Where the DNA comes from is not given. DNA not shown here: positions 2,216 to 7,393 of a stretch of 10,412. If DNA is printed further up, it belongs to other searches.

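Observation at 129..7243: A co-directional flotillin + giant coiled-coil AAA+ ATPase gene pair, a candidate membrane-microdomain-anchored ATPase machine, and not the classical NfeD-flotillin pairing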

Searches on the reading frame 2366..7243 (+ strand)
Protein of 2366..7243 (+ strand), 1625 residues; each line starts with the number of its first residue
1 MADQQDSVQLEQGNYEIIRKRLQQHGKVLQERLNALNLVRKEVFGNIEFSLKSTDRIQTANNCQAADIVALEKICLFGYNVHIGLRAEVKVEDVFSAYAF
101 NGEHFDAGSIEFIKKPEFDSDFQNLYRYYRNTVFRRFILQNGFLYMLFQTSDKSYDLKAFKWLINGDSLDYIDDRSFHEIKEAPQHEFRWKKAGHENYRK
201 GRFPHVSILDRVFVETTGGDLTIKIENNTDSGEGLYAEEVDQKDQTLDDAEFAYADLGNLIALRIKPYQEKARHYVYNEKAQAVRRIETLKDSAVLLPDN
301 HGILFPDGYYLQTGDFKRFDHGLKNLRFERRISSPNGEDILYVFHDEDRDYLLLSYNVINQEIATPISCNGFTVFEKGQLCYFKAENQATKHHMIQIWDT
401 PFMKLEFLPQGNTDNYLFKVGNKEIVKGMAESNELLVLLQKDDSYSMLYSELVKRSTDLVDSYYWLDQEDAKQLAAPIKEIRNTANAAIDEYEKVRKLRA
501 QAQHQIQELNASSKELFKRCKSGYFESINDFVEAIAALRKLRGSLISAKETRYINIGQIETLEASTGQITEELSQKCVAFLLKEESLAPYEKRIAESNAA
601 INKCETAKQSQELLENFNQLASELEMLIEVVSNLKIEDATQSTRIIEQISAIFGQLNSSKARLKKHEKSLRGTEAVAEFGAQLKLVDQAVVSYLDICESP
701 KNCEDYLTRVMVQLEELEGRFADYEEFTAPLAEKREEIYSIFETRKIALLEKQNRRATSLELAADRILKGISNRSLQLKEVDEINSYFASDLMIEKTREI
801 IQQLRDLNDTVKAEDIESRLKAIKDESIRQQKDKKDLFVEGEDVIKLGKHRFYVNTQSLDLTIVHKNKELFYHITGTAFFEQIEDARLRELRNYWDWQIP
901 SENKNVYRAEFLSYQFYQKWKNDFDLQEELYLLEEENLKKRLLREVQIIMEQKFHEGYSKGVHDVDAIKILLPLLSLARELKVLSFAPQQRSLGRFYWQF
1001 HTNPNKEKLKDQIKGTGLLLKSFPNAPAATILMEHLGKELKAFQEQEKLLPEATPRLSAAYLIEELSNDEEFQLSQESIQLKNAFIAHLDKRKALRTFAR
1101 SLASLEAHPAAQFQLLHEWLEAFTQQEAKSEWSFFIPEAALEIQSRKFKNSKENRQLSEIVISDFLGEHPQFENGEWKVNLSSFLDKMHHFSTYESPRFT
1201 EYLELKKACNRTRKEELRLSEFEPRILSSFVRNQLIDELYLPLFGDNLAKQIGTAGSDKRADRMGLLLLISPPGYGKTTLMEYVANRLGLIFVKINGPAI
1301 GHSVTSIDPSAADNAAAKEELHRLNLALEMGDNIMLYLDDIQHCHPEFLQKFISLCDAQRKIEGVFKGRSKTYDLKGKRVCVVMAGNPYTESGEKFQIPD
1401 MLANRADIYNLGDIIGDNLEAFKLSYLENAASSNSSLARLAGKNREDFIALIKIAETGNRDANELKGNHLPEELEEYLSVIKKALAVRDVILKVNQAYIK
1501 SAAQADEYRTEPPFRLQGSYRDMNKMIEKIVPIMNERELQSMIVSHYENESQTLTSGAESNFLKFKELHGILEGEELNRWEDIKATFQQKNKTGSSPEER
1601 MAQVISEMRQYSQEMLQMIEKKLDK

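Call 8: search_protein_families(library=pfam, proteins=[window:2366-7243:+], max_evalue=0.1)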
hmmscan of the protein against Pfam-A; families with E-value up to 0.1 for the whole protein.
window:2366-7243:+ (1625 aa): 9 families
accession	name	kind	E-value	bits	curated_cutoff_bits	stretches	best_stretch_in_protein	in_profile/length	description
PF12458.13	DUF3686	-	6.7e-172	572.4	25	1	29-464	2-448/448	ATPase involved in DNA repair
PF25472.1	DUF7902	-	1e-26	93.3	26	1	586-668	2-84/85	Domain of unknown function (DUF7902)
PF00004.35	AAA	-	1.9e-06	28.8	21.2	1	1267-1387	1-109/131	ATPase family associated with various cellular activities (AAA)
PF13401.12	AAA_22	-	1.5e-05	25.8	27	1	1264-1362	5-116/130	AAA domain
PF07728.20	AAA_5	-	1.9e-05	25.2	22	1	1267-1392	2-127/139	AAA domain (dynein-related subfamily)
PF05496.18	RuvB_N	-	7.3e-05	23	27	1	1254-1325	23-97/159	Holliday junction DNA helicase RuvB P-loop domain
PF13207.12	AAA_17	-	0.053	14.2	27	0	1272-1293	3-24/136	AAA domain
PF08771.16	FRB_dom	-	0.07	13.8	24.7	0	635-694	16-75/99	FKBP12-rapamycin binding domain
PF13191.12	AAA_16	-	0.075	14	32.6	0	1260-1298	20-61/167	AAA ATPase domain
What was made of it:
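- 2366..7243 (+): Giant soluble AAA+ ATPase, 1625 aa, annotated 'DNA repair ATPase'; orthologue of bacE/PA3728. Predicted layout: N-terminal helix (13-44), beta-propeller (DUF3686, ~50-400), helical bundles (416-836, including DUF7902 at 586-668), small beta domain (845-882), helical domain (908-1144), MoxR-type AAA+ module (~1240-1500), C-terminal helices. Call 8 gives the Pfam domains.
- On DUF3686 'DNA repair ATPase' family (PF12458): PF12458 hits at E=6.7e-172 and PF25472 at E=1e-26 (call 8).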

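Call 9: search_protein_families(library=ncbifam, proteins=[window:2366-7243:+], max_evalue=0.1)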
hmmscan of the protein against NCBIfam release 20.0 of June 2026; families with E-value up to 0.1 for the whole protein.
window:2366-7243:+ (1625 aa): 5 families
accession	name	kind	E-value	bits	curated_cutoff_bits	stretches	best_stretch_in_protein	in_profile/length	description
NF000868.0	PRK00080.1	equivalog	3.7e-05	22.8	282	1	1252-1302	39-89/330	Holliday junction branch migration DNA helicase RuvB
TIGR00635.1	ruvB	equivalog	0.0002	20.5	299.05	1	1255-1302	21-68/305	Holliday junction branch migration DNA helicase RuvB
TIGR01243.1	CDC48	subfamily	0.00093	17.6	802.65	1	1267-1300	215-248/733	CDC48 family AAA ATPase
NF009883.0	PRK13341.1-4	equivalog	0.00093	17.2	668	1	1260-1299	51-90/729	AAA family ATPase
NF008672.1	PRK11677.1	equivalog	0.068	13.1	150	0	422-462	49-87/133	Z-ring associated protein ZapG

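Call 10: search_protein_families(library=padloc, proteins=[window:2366-7243:+], max_evalue=0.1)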
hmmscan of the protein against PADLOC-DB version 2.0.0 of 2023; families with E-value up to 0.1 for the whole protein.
window:2366-7243:+ (1625 aa): 1 family
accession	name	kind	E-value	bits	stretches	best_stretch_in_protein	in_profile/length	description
PDLC04140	mad8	-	0.0036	14.9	1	1261-1417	24-151/314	mads_8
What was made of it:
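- There is a weak PADLOC hit to mad8 (E=0.0036, call 10).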

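Call 12: search_solved_structures(query=window:2366-7243:+, max_evalue=0.1)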
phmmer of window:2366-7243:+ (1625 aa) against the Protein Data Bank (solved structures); distinct sequences matched with E-value up to 0.1: 92 (the best 60 are shown).
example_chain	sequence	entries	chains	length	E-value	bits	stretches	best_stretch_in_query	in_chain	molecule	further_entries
6chs_H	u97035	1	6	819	0.00013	22.7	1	1265-1306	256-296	Putative cell division control protein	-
5vc7_A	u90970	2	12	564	0.00014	22.6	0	1267-1301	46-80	VCP-like ATPase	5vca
7wub_C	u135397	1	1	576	0.00015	22.5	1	1265-1306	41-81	Transitional endoplasmic reticulum ATPase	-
7wub_D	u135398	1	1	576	0.00015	22.5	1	1265-1306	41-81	Transitional endoplasmic reticulum ATPase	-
6mck_A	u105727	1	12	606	0.00018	22.3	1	1265-1306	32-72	Transitional endoplasmic reticulum ATPase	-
7lmy_A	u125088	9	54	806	0.00018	22.3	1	1241-1306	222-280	Transitional endoplasmic reticulum ATPase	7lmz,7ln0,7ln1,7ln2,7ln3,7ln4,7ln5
5g4g_A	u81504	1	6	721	0.00018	22.2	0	1267-1301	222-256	VCP-LIKE ATPASE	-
5g4f_A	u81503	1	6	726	0.00019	22.2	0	1267-1301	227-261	VCP-LIKE ATPASE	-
7rlb_A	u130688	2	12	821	0.00019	22.2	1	1241-1306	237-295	Transitional endoplasmic reticulum ATPase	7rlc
7rlj_A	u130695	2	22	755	0.00025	21.8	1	1265-1306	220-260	Transitional endoplasmic reticulum ATPase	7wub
8yka_A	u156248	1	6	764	0.00026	21.7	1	1265-1306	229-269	Transitional endoplasmic reticulum ATPase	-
5c18_A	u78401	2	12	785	0.00028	21.7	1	1265-1306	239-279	Transitional endoplasmic reticulum ATPase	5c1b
7y4w_A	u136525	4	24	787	0.00028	21.6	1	1265-1306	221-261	Transitional endoplasmic reticulum ATPase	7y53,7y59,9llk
5c19_A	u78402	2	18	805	0.00029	21.6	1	1265-1306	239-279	Transitional endoplasmic reticulum ATPase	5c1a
7l5w_A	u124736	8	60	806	0.00029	21.6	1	1265-1306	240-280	Transitional endoplasmic reticulum ATPase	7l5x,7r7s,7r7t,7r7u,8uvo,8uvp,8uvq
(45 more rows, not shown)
